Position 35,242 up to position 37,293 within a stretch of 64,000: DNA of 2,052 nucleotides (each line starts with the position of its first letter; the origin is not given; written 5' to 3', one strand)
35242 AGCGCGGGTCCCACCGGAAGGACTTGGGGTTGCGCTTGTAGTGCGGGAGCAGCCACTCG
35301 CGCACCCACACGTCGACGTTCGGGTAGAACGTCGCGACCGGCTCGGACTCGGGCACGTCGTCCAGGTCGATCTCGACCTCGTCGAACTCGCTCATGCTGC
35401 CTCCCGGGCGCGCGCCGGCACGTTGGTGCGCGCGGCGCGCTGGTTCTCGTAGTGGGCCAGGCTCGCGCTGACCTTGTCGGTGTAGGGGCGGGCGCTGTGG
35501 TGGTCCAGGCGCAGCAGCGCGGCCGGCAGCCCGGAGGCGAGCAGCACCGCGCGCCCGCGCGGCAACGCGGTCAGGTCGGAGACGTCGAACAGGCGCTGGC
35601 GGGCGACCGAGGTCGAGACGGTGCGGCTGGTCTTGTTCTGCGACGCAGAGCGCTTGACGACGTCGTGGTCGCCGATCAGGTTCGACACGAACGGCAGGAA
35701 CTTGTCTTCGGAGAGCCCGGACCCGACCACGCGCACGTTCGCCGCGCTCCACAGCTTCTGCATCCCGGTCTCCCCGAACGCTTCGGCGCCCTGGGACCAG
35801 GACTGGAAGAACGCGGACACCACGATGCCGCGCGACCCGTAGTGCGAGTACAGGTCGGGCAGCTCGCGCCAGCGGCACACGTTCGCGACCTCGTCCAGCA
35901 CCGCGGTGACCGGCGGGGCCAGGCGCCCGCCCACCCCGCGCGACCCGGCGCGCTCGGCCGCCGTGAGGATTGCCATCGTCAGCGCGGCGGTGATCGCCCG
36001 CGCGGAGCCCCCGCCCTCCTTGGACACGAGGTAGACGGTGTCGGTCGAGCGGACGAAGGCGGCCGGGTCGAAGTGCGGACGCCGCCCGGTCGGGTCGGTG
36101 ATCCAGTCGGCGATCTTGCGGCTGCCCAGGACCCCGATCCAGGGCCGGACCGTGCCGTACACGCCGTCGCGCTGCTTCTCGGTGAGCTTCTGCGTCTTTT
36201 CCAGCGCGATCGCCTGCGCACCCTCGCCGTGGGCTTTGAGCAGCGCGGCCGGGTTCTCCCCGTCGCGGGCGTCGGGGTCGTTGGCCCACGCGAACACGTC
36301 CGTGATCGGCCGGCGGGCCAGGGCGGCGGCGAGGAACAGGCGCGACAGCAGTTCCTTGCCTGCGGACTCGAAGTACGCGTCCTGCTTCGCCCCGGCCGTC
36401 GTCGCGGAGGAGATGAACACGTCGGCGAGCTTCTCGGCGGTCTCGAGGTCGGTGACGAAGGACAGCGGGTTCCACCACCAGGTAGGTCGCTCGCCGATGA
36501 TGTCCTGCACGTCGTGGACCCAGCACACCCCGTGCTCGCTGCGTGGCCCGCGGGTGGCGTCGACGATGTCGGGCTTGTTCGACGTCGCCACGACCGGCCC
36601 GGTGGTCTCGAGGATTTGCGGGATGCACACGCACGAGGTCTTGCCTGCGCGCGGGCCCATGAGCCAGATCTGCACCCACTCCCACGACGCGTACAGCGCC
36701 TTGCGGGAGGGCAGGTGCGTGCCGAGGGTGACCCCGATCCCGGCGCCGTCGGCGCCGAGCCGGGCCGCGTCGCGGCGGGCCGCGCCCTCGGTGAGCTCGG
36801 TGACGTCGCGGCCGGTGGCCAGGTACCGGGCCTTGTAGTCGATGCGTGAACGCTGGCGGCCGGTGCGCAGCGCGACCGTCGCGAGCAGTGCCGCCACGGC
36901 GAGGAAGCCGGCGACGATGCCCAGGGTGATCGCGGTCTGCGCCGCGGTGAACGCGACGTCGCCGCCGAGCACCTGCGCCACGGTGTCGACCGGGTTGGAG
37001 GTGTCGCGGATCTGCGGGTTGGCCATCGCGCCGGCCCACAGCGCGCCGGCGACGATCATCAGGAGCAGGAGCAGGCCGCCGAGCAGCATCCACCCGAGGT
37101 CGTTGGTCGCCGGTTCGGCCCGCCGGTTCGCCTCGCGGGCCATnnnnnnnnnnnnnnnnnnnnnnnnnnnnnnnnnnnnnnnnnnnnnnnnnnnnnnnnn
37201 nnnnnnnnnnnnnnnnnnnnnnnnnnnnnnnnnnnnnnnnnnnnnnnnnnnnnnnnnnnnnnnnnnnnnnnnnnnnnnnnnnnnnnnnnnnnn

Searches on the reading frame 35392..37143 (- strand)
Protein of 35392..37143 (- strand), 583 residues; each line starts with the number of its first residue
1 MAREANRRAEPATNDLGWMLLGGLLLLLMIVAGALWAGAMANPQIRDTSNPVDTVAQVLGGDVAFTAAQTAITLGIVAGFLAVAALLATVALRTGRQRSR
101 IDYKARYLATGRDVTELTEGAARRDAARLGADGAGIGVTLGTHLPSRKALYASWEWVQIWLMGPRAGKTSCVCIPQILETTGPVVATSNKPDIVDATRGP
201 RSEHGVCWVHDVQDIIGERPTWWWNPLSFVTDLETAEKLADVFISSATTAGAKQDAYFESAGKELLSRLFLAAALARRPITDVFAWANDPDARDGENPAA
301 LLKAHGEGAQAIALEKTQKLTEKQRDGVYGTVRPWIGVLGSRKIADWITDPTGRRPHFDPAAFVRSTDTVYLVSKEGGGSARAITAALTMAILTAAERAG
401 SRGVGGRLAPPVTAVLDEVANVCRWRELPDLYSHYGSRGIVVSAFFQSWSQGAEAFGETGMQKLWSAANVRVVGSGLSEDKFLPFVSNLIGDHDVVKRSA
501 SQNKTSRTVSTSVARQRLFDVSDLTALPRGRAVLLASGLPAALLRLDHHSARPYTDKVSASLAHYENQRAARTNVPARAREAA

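Call 44: search_protein_families(library=pfam, proteins=[window:35392-37143:-], max_evalue=0.0001)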
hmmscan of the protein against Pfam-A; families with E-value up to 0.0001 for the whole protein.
window:35392-37143:- (583 aa): 3 families
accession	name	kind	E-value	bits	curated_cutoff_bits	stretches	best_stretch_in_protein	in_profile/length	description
PF12696.13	TraG-D_C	-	2.1e-29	102.4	22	1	411-529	1-126/126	TraM recognition site of TraD and TraG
PF02534.20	T4SS-DNA_transf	-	2.1e-14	53.7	20.1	1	163-541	52-437/468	Type IV secretory system Conjugative DNA transfer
PF10412.15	TrwB_AAD_bind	-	1.1e-06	28.3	20.5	1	224-546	78-386/387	Type IV secretion-system coupling protein DNA-binding domain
